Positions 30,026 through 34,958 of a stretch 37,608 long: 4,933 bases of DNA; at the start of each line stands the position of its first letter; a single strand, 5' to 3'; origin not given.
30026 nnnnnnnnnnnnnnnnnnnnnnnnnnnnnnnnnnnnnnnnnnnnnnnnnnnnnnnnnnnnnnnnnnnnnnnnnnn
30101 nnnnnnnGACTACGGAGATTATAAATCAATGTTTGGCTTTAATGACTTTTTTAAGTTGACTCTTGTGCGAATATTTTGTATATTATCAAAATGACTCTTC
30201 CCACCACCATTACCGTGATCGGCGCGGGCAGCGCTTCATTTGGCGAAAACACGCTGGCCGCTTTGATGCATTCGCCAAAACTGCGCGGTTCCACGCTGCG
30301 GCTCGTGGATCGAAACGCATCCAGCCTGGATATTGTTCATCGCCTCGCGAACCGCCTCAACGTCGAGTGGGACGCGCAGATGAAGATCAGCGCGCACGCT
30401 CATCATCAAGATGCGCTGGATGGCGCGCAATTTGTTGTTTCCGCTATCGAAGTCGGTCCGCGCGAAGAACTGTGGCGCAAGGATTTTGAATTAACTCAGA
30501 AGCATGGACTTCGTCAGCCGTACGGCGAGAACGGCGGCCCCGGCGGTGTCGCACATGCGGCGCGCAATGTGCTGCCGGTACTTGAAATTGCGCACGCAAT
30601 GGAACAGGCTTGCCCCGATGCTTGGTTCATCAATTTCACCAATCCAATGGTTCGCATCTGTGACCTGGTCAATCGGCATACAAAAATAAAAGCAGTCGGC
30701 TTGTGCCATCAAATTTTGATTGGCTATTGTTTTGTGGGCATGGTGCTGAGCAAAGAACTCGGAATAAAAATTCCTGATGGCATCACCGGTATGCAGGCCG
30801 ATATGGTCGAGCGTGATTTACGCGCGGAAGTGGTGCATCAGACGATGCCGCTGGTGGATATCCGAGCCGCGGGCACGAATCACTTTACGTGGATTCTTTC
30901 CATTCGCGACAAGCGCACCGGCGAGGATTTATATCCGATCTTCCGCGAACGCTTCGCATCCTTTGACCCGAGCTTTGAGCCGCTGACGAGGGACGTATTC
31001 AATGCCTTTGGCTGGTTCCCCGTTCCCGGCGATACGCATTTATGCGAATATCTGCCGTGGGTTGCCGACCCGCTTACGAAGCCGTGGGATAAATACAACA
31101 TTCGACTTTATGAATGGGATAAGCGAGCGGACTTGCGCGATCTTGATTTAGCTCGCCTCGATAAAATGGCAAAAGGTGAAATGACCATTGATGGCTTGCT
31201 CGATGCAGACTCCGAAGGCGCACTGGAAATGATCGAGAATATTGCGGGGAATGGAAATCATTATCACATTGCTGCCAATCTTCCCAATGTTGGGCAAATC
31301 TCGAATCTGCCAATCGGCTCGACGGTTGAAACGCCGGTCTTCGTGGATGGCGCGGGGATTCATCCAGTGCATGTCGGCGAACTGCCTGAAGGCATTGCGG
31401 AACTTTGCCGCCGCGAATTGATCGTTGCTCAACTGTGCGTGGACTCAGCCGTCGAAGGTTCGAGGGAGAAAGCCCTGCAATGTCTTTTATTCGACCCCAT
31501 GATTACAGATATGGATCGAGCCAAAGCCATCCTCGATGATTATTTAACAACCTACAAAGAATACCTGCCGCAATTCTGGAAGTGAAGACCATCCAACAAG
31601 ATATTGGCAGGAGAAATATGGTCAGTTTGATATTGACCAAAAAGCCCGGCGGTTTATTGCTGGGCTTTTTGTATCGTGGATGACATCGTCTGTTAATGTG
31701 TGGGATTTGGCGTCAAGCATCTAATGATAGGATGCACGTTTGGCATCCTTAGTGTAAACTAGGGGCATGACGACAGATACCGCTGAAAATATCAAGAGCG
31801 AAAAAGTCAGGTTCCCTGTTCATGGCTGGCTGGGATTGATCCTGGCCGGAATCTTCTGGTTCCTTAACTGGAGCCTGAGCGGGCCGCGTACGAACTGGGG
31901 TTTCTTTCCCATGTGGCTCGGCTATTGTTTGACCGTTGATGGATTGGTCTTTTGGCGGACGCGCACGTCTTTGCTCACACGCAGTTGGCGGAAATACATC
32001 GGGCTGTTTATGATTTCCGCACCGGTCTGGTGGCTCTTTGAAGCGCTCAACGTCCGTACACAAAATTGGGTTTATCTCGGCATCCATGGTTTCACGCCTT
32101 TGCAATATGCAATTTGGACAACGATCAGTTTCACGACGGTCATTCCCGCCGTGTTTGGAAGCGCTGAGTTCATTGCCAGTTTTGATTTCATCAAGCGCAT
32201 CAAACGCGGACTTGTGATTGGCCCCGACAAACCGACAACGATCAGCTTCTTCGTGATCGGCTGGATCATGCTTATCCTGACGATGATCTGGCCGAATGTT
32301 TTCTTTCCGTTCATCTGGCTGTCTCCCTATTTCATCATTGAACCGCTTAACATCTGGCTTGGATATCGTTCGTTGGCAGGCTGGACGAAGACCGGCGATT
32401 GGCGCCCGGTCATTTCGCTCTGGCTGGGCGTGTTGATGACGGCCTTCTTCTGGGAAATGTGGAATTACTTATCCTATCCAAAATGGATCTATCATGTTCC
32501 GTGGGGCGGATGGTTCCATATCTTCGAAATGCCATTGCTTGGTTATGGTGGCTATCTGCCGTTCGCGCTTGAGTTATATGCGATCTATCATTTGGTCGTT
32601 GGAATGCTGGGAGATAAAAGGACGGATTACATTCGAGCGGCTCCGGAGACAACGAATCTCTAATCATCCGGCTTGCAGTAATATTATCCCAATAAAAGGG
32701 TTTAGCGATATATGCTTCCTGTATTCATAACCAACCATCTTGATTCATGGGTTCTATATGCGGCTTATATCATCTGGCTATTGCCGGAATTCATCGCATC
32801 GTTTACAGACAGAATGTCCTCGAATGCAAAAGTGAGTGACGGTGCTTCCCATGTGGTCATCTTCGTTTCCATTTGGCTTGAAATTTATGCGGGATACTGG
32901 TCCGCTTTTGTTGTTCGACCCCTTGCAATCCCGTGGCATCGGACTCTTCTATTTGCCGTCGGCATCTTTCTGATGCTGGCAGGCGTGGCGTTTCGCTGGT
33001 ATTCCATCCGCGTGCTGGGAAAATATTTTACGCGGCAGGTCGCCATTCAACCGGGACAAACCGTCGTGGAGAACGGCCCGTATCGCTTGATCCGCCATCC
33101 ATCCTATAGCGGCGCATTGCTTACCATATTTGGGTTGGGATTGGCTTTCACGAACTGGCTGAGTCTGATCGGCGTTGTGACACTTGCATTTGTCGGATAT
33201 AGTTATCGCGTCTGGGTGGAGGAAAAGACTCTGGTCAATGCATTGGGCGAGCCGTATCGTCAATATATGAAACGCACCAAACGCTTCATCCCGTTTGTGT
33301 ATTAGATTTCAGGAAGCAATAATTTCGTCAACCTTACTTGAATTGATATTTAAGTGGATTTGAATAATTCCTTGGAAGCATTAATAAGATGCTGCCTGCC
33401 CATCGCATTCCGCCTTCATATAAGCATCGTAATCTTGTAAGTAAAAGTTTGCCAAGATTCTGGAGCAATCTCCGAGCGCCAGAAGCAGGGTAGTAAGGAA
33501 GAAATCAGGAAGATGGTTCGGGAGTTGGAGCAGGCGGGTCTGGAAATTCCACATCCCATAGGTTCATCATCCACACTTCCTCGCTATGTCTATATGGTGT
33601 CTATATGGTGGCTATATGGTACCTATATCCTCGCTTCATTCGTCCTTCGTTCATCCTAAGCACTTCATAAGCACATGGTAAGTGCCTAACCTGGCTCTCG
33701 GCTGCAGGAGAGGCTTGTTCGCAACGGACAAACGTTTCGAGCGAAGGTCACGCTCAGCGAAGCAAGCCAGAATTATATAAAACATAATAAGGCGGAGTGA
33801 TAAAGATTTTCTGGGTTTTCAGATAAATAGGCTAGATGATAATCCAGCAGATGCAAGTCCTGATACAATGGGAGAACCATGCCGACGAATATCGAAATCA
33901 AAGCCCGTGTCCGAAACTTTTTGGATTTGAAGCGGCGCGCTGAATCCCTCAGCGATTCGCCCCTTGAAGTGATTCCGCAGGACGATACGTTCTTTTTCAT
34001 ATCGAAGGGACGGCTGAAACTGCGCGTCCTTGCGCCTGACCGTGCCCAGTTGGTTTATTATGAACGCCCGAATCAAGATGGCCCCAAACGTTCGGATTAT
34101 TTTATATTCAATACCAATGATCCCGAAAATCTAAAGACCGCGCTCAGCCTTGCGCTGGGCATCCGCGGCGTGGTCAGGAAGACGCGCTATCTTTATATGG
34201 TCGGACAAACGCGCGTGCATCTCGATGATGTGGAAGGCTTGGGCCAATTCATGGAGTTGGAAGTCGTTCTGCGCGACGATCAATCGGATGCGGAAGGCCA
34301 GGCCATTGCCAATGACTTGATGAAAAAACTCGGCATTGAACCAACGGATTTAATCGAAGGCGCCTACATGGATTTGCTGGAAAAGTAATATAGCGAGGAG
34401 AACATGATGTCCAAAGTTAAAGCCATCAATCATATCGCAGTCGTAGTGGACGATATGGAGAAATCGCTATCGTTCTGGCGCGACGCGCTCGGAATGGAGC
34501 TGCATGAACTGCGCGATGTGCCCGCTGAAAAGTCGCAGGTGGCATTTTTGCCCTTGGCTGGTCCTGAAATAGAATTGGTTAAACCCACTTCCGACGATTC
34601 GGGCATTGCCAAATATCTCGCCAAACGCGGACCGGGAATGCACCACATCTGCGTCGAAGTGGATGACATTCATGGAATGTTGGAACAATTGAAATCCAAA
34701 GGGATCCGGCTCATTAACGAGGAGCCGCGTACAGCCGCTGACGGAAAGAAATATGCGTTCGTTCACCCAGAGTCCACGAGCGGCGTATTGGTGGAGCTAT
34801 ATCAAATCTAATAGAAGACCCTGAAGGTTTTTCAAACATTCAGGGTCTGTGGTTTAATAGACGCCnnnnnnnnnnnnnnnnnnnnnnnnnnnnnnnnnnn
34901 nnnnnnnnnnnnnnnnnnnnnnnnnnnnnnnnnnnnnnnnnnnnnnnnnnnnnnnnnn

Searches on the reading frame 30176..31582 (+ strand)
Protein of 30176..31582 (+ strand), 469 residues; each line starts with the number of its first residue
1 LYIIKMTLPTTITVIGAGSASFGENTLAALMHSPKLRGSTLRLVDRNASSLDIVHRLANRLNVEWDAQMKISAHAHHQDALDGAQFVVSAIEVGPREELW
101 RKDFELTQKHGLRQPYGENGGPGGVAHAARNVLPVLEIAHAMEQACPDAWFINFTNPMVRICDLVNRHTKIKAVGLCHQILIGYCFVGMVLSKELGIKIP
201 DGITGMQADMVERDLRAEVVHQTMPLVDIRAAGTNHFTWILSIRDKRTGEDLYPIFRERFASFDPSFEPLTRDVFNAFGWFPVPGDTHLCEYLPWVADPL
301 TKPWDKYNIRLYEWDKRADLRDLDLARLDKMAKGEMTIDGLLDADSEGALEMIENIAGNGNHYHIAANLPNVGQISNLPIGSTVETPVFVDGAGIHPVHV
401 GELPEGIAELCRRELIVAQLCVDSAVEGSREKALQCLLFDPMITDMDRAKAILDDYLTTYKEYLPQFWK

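Call 64: search_protein_families(library=pfam, proteins=[window:30176-31582:+], max_evalue=0.01)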
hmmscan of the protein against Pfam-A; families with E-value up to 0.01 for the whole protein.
window:30176-31582:+ (469 aa): 2 families
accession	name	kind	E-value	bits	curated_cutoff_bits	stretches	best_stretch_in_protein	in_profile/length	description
PF02056.22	Glyco_hydro_4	-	1.8e-44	152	23.2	1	12-180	2-170/183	Family 4 glycosyl hydrolase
PF11975.13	Glyco_hydro_4C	-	2.5e-37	129.3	24.1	1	232-442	2-210/211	Family 4 glycosyl hydrolase C-terminal domain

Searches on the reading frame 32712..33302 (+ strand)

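Call 64: search_protein_families(library=pfam, proteins=[window:32712-33302:+], max_evalue=0.01)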
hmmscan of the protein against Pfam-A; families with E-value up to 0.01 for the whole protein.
window:32712-33302:+ (197 aa): 4 families
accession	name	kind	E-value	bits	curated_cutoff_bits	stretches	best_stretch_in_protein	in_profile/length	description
PF04140.19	ICMT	-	1.1e-15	58.2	24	1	86-175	3-94/95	Isoprenylcysteine carboxyl methyltransferase (ICMT) family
PF04191.18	PEMT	-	4.8e-14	53.1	25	1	81-179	3-103/105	Phospholipid methyltransferase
PF02544.21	Steroid_dh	-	0.0023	18.4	22.6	1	59-197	17-150/150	3-oxo-5-alpha-steroid 4-dehydrogenase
PF06966.17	DUF1295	-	0.0065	16.4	20.4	0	82-189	122-235/235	Protein of unknown function (DUF1295)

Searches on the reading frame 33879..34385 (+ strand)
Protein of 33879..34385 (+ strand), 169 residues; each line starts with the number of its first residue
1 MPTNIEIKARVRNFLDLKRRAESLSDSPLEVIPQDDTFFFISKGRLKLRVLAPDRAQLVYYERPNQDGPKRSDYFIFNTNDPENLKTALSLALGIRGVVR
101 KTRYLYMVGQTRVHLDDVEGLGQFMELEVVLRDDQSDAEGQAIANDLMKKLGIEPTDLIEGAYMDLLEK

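Call 64: search_protein_families(library=pfam, proteins=[window:33879-34385:+], max_evalue=0.01)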
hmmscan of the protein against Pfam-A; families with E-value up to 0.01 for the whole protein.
window:33879-34385:+ (169 aa): 1 family
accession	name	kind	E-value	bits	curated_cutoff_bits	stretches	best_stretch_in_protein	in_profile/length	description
PF01928.26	CYTH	-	2.3e-18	67.1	23.2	1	4-163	3-179/179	CYTH domain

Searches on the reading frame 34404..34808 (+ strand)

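Call 64: search_protein_families(library=pfam, proteins=[window:34404-34808:+], max_evalue=0.01)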
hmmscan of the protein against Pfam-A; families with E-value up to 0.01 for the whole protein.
window:34404-34808:+ (135 aa): 5 families
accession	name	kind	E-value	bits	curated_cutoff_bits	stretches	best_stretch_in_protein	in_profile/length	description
PF13669.12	Glyoxalase_4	-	1.1e-23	84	27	1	9-119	1-109/109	Glyoxalase/Bleomycin resistance protein/Dioxygenase superfamily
PF00903.31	Glyoxalase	-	1.1e-22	81.1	20.6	1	8-132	2-121/121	Glyoxalase/Bleomycin resistance protein/Dioxygenase superfamily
PF13468.12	Glyoxalase_3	-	2.3e-08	34.7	25.1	1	9-119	2-115/176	Glyoxalase-like domain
PF18029.7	Glyoxalase_6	-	2.1e-05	25.6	23.6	1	13-110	2-90/106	Glyoxalase-like domain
PF22677.2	Ble-like_N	-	0.00057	20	24.5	1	10-36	4-30/41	Bleomycin resistance protein-like N-terminal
